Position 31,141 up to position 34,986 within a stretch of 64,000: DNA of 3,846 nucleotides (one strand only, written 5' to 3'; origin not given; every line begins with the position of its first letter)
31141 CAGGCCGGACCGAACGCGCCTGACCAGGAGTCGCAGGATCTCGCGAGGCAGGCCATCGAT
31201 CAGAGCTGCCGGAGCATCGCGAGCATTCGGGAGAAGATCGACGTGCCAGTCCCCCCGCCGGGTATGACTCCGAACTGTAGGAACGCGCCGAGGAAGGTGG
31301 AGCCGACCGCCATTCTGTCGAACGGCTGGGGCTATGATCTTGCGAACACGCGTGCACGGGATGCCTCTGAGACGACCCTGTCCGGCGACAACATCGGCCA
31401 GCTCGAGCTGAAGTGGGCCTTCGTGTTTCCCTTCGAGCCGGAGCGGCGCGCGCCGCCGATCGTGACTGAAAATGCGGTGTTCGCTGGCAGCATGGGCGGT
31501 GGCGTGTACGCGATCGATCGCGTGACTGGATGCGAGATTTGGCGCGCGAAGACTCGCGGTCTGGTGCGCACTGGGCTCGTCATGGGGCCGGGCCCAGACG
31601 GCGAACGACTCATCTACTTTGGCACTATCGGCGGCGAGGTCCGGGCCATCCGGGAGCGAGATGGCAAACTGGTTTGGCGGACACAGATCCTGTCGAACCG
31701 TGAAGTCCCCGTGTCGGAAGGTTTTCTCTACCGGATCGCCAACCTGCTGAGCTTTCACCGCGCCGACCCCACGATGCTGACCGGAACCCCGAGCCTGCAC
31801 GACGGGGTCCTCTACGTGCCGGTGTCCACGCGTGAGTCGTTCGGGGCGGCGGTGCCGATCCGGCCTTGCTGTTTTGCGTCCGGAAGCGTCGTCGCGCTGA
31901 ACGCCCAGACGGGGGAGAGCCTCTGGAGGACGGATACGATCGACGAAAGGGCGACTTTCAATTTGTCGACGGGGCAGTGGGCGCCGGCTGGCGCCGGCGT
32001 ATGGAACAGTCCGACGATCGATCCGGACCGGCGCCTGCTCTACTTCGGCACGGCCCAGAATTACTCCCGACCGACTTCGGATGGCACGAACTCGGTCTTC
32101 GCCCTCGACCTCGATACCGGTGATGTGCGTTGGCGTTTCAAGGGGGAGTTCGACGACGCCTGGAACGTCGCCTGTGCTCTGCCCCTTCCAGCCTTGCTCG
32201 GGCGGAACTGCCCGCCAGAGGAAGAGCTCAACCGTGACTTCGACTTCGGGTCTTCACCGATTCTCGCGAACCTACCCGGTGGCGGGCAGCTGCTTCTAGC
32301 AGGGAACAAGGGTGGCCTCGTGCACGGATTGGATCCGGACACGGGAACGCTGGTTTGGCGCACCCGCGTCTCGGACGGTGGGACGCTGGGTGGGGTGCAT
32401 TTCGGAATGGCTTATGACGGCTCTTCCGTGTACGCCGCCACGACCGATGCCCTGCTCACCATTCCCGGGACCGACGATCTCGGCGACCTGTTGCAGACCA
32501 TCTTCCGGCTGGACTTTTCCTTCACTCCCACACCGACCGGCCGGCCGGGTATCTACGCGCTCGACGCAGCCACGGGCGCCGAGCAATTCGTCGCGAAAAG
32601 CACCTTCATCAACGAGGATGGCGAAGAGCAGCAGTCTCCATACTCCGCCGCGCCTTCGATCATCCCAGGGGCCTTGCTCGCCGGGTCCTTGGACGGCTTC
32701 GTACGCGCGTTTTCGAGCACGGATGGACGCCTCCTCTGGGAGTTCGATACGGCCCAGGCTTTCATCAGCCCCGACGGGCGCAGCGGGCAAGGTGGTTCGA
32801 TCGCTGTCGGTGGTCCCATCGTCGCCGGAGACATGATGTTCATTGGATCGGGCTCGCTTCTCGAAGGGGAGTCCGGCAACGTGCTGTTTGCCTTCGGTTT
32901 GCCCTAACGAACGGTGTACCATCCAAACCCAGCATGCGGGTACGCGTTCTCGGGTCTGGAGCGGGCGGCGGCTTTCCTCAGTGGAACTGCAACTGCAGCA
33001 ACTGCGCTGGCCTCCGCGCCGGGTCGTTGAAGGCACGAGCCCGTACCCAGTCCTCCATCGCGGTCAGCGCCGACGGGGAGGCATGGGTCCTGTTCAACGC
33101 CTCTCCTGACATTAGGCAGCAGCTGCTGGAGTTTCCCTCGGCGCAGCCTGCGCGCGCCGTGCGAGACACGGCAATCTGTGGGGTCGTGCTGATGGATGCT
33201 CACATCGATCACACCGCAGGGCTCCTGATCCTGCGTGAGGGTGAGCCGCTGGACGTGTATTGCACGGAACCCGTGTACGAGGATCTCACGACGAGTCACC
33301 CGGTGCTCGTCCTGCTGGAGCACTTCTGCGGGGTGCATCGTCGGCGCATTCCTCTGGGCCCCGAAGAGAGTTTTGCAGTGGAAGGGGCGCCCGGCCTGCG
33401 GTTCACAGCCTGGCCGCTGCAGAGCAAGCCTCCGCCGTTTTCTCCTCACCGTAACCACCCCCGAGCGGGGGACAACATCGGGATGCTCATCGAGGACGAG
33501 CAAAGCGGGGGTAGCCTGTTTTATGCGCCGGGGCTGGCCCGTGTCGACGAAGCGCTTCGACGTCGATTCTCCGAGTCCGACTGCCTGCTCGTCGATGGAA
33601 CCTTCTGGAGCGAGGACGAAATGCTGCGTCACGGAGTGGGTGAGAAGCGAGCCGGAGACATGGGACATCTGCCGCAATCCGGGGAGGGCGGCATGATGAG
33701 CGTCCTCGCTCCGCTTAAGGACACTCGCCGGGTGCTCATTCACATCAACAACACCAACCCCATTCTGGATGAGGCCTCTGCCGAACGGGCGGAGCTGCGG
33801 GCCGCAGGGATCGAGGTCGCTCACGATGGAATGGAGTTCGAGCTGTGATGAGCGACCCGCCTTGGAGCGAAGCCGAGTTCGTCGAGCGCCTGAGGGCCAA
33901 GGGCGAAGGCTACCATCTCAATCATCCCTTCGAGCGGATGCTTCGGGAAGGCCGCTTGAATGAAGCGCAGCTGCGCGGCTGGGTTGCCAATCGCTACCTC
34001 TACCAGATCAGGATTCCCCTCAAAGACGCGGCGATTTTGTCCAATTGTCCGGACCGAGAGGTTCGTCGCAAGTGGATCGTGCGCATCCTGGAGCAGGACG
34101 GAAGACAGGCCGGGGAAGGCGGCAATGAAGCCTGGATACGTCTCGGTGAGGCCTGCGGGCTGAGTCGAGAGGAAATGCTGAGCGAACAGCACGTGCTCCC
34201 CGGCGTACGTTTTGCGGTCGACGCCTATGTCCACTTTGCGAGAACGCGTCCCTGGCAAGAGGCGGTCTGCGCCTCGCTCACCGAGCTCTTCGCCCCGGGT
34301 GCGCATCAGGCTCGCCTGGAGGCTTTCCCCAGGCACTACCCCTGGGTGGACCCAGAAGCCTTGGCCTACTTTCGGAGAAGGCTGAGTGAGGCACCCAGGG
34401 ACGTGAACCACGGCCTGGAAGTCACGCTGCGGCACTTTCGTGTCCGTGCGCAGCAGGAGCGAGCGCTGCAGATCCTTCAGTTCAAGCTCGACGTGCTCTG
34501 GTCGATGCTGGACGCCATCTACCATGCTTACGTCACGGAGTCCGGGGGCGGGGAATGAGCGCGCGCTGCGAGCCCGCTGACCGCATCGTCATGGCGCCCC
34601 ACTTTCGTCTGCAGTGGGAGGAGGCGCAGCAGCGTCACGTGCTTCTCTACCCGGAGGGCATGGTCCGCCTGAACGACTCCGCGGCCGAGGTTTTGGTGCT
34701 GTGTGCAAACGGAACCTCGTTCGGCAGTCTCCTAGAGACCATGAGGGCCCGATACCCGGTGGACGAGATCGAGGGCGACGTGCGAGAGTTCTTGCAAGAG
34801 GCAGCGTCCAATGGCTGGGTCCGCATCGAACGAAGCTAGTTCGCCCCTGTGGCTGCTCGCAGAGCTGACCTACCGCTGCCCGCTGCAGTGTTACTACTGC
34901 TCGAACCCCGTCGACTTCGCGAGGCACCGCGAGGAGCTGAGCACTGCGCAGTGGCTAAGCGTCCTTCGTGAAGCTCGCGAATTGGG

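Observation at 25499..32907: Two giant secreted paralogues share a roughly 700-aa module I cannot assign to any family; one copy is fused to a PQQ-dehydrogenase propeller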

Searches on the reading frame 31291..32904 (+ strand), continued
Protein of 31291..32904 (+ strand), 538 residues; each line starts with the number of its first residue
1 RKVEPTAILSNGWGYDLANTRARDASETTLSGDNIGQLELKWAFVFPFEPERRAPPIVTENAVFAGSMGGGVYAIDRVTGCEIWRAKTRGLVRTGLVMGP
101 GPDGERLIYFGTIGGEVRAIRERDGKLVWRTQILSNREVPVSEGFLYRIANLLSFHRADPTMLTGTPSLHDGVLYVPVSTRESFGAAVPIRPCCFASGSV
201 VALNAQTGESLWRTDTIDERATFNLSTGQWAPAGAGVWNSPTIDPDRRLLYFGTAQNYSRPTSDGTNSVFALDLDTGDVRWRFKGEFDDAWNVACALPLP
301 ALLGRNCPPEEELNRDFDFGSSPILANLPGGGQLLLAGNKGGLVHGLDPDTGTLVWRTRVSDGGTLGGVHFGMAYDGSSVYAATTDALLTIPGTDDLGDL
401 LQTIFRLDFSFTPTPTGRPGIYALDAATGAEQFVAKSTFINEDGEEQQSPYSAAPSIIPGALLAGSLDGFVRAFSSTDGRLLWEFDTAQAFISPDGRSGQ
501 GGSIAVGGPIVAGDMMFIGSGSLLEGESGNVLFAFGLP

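Call 86: search_dna_similar(query=window:31291-32904:+, collection=plasmids, mode=protein, max_rows=25)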
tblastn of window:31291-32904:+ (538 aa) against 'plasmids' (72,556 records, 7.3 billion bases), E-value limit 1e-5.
Records with a match: 176; places in all: 194; records where one place covers at least 80% of the query: 39.
Best place of each record, by identity: <60% 176.
By first word of the organism name: Pseudosulfitobacter 40; Paraburkholderia 10; Novosphingobium 7; Burkholderia 7; Sinorhizobium 7; Phaeobacter 7; Sphingobium 7; Caballeronia 6; Azospirillum 6; Streptomyces 5; and 48 more.
By predicted mobility (MOB-suite, as given by PLSDB): non-mobilizable 133; conjugative 28; mobilizable 15.
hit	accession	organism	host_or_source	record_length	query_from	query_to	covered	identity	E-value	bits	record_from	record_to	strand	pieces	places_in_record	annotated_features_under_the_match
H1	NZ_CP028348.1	Novosphingobium sp. THN1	cell culture,surface water of Lake Taihu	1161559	8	518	95%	36.8%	1e-86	300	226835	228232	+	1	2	record has no annotation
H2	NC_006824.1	Aromatoleum aromaticum EbN1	-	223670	12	518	94%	36.6%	4e-84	292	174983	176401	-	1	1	PQQ-binding-like beta-propeller repeat protein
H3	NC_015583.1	Novosphingobium sp. PP1Y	-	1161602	13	497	90%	34.6%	3e-71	255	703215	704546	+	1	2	none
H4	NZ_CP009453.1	Sphingopyxis sp. 113P3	activated sludge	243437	11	518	94%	32.7%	6e-70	251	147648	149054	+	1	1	PQQ-binding-like beta-propeller repeat protein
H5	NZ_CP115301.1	Streptomyces camelliae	microorganism,rhizosphere soil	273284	14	538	98%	28.0%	2e-23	112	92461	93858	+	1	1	PQQ-binding-like beta-propeller repeat protein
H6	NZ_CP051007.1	Streptomyces griseofuscus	-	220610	14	535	97%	27.7%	3e-25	118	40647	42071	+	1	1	PQQ-binding-like beta-propeller repeat protein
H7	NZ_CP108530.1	Streptomyces sp. NBC_01224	-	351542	14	537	97%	26.6%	1e-29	131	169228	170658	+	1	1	PQQ-binding-like beta-propeller repeat protein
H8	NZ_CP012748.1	Paraburkholderia caribensis MBA4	soil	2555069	14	517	94%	27.1%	1e-29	131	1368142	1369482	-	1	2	none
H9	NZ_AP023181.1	Paraburkholderia sp. PGU19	Physopelta gutta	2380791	14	493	89%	28.1%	9e-30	132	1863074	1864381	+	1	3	none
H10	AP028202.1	Paraburkholderia largidicola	Physopelta gutta,midgut,Midgut crypts ...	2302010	14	493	89%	27.2%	1e-29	131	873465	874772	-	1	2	PQQ-binding-like beta-propeller repeat protein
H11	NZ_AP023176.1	Paraburkholderia largidicola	Physopelta gutta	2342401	14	493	89%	27.2%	1e-29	131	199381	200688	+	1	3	none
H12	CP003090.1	Burkholderia sp. YI23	-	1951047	14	493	83%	29.1%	1e-25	144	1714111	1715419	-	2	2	none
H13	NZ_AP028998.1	Paraburkholderia sp. 22B1P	-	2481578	14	493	89%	27.0%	5e-29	129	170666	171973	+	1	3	none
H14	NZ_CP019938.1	Ketogulonicigenium robustum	cell culture,soil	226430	23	538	96%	22.7%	3e-8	65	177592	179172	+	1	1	PQQ-binding-like beta-propeller repeat protein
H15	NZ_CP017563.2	Paraburkholderia sprentiae WSM5005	Lebeckia ambigua,root nodule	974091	39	508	87%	24.8%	2e-10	72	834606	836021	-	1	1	PQQ-dependent dehydrogenase, methanol/ethanol family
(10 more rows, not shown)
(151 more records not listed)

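Call 87: get_annotated_region(hit=H4, flank=4000)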
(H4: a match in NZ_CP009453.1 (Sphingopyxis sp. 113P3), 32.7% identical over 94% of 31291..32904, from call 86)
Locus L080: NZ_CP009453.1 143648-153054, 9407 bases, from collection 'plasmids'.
description: Sphingopyxis sp. 113P3 plasmid unnamed, complete sequence
organism: Sphingopyxis sp. 113P3 (NCBI taxid 292913)
taxonomy: Bacteria; Pseudomonadota; Alphaproteobacteria; Sphingomonadales; Sphingomonadaceae; Sphingopyxis; Sphingopyxis sp. 113P3
host: -; source: activated sludge; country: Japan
typing (MOB-suite, as given by PLSDB): mobilizable; replicon rep_cluster_694; relaxase MOBF
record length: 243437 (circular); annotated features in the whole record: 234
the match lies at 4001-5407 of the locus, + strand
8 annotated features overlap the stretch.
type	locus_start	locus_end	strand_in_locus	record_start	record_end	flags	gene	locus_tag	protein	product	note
CDS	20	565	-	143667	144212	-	-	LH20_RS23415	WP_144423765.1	hypothetical protein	-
CDS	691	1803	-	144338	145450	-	-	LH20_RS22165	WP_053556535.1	TonB-dependent receptor plug domain-containing protein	-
CDS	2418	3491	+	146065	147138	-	-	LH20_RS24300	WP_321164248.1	hypothetical protein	-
CDS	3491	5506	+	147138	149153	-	-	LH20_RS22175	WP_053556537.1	PQQ-binding-like beta-propeller repeat protein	-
CDS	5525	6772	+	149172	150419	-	-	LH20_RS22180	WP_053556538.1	MFS transporter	GO:0055085 - transmembrane transport [Evidence IEA]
CDS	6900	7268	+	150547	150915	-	-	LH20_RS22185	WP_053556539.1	c-type cytochrome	-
CDS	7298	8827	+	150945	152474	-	-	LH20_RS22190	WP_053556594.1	class I adenylate-forming enzyme family protein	-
CDS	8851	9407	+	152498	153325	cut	-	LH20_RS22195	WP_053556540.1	SDR family oxidoreductase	-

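Call 88: get_annotated_region(hit=H2, flank=4000)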
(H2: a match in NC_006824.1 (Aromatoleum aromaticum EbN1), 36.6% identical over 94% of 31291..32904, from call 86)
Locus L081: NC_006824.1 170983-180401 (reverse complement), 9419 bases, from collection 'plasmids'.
description: Aromatoleum aromaticum EbN1 plasmid 2, complete sequence
organism: Aromatoleum aromaticum EbN1 (NCBI taxid 76114)
taxonomy: Bacteria; Pseudomonadota; Betaproteobacteria; Rhodocyclales; Rhodocyclaceae; Aromatoleum; Aromatoleum aromaticum; Aromatoleum aromaticum EbN1
host: -; source: -; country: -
typing (MOB-suite, as given by PLSDB): conjugative; replicon rep_cluster_1841; relaxase MOBP; mating-pair formation MPF_T
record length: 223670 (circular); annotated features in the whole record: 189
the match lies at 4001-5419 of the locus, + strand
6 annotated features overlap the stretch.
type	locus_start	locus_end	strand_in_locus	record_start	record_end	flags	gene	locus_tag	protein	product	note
CDS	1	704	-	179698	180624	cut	-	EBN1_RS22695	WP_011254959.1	MOSC N-terminal beta barrel domain-containing protein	-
CDS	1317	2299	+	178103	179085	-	-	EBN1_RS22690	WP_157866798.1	IS5 family transposase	-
CDS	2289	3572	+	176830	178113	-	-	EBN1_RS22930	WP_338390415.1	FAD-binding protein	-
CDS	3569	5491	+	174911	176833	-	-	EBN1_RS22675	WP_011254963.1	PQQ-binding-like beta-propeller repeat protein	-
CDS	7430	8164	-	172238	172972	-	istB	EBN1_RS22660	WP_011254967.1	IS21-like element ISAzo4 family helper ATPase IstB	-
CDS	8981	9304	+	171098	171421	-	-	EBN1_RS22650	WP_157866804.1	DUF5372 family protein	-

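Call 91: search_solved_structures(query=L080:2418-3488:+, max_evalue=1e-10)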
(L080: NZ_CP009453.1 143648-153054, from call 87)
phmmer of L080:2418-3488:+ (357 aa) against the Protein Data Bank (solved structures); distinct sequences matched with E-value up to 1e-10: 4.
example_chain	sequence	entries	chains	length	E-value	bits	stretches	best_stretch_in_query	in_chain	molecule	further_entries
3wla_A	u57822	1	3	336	3.5e-189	632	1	27-357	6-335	Oxidized polyvinyl alcohol hydrolase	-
3wl6_A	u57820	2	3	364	2.2e-149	500.9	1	15-356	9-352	Oxidized polyvinyl alcohol hydrolase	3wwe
3wl8_A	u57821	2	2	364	5.9e-149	499.5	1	15-356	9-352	Oxidized polyvinyl alcohol hydrolase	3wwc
3wl5_A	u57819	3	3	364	1.2e-148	498.5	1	15-356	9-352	Oxidized polyvinyl alcohol hydrolase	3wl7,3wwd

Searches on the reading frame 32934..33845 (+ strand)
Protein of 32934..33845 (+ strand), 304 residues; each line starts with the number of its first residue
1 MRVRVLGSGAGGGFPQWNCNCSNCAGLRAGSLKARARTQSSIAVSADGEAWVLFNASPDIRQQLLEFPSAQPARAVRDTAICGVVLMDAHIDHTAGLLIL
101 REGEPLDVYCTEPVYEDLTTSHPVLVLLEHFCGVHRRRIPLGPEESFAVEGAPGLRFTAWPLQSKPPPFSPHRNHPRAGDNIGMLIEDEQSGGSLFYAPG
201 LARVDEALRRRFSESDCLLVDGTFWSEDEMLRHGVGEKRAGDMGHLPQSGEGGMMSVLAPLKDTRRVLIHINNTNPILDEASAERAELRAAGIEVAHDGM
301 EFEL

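Call 9: search_protein_families(library=pfam, proteins=[window:32934-33845:+], max_evalue=0.001)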
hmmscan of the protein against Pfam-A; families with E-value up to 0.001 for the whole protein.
window:32934-33845:+ (304 aa): 1 family
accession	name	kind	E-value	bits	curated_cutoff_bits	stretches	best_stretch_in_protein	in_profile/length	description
PF12706.13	Lactamase_B_2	-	6.3e-45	153.7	27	1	51-271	2-200/200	Beta-lactamase superfamily domain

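Call 33: search_protein_families(library=ncbifam, proteins=[window:32934-33845:+], max_evalue=0.01)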
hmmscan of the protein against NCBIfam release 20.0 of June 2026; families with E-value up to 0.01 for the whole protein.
window:32934-33845:+ (304 aa): 4 families
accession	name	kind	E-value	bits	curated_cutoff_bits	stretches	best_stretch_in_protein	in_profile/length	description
TIGR02108.2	PQQ_syn_pqqB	equivalog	1.1e-125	419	245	1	2-304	1-298/298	pyrroloquinoline quinone biosynthesis protein PqqB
NF002553.0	PRK02113.1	equivalog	4.4e-11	42.7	386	1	1-135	1-124/252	MBL fold metallo-hydrolase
NF038231.1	MBL_Geo_Pelo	equivalog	1.7e-08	34.3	360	1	3-106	2-91/250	GPMC system MBL fold metallohydrolase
TIGR03307.1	PhnP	equivalog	5.2e-07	29.3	272.25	1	1-110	1-98/249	phosphonate metabolism protein PhnP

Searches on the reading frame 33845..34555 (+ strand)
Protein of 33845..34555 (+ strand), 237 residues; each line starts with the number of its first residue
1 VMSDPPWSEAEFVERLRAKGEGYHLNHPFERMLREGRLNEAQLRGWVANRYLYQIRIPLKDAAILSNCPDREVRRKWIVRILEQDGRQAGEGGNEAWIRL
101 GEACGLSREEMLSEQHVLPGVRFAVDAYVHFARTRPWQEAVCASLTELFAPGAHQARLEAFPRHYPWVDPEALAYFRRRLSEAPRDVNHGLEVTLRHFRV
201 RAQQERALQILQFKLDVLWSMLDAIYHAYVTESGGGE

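Call 9: search_protein_families(library=pfam, proteins=[window:33845-34555:+], max_evalue=0.001)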
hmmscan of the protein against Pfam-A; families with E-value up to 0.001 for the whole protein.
window:33845-34555:+ (237 aa): 1 family
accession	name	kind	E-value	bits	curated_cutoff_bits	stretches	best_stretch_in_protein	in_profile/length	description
PF03070.21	TENA_THI-4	-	6.1e-52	176.9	22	1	15-223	3-209/210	TENA/THI-4/PQQC family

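Call 33: search_protein_families(library=ncbifam, proteins=[window:33845-34555:+], max_evalue=0.01)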
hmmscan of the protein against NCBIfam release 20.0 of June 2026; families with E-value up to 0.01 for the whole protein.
window:33845-34555:+ (237 aa): 2 families
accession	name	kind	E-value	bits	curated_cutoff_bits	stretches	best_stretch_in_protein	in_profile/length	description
TIGR02111.1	PQQ_syn_pqqC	equivalog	1.2e-101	339.2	240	1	8-231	2-226/239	pyrroloquinoline-quinone synthase PqqC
TIGR04305.1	fol_rel_CADD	subfamily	4.2e-14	52.6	200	1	19-226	8-211/212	CADD family putative folate metabolism protein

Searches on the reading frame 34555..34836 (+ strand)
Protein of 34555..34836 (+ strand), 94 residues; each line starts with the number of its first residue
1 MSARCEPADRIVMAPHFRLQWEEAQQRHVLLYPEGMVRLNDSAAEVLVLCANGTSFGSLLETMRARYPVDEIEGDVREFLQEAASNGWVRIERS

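Call 9: search_protein_families(library=pfam, proteins=[window:34555-34836:+], max_evalue=0.001)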
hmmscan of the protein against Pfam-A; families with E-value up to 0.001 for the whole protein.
window:34555-34836:+ (94 aa): 1 family
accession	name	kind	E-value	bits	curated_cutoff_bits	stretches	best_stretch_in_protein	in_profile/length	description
PF05402.18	PqqD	-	2.8e-16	60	23.4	1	28-89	2-67/67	Coenzyme PQQ synthesis protein D (PqqD)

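Call 33: search_protein_families(library=ncbifam, proteins=[window:34555-34836:+], max_evalue=0.01)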
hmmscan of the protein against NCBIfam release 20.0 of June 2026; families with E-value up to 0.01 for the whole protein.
window:34555-34836:+ (94 aa): 4 families
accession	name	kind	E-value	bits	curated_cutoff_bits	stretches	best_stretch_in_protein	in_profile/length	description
NF002535.0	PRK02079.1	equivalog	8.5e-26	89.6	101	1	11-91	10-91/92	pyrroloquinoline quinone biosynthesis peptide chaperone PqqD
TIGR03859.1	PQQ_PqqD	equivalog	8.3e-24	83.3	46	1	13-89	3-80/81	pyrroloquinoline quinone biosynthesis peptide chaperone PqqD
NF033530.1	lasso_PqqD_Strm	exception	0.0031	17.7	70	1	38-86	25-75/78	lasso peptide biosynthesis PqqD family chaperone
TIGR04302.1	geo_PqqD_fam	equivalog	0.0095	16.4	100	0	29-89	38-100/102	GeoRSP system PqqD family peptide chaperone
